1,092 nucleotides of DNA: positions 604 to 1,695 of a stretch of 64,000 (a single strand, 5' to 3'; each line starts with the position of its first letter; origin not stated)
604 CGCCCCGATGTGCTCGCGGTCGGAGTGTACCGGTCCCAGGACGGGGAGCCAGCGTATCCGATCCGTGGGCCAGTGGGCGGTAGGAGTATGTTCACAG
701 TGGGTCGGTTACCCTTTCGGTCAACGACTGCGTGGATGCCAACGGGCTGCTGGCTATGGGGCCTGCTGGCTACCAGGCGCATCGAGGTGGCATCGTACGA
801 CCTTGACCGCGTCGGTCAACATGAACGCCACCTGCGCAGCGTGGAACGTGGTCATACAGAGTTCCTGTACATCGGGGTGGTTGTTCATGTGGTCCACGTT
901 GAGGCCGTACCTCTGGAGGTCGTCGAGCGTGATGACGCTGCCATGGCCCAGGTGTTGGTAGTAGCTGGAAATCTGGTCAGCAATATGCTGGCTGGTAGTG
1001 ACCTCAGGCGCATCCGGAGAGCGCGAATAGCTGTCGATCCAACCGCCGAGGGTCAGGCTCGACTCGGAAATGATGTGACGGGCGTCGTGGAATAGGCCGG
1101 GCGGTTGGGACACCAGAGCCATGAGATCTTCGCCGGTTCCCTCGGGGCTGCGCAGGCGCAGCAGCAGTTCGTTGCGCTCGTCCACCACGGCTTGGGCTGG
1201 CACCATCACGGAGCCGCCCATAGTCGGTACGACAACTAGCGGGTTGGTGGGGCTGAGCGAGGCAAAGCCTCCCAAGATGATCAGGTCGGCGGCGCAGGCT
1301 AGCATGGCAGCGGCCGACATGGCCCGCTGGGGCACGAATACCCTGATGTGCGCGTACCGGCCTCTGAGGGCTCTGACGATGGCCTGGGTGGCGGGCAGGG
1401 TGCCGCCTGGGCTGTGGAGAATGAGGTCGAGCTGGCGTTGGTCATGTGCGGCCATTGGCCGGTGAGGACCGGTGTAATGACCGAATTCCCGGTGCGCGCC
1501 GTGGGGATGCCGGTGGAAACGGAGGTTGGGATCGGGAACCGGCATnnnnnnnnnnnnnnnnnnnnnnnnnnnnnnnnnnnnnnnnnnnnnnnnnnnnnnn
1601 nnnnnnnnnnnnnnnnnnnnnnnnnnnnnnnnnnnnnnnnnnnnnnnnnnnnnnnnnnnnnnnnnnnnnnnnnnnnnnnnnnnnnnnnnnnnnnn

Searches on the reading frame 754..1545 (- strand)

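Call 59: search_protein_families(library=pfam, proteins=[window:754-1545:-], max_evalue=0.001)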
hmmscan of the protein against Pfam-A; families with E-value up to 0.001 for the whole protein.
window:754-1545:- (263 aa): 2 families
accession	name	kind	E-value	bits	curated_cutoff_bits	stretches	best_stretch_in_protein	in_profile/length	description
PF01972.22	SDH_protease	-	4e-13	49.5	31.3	1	34-104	89-159/286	ClpP-like SDH-type serine proteinase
PF25145.1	NfeD1b_N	-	3e-05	24.1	40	1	41-92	36-87/189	NfeD1b, N-terminal domain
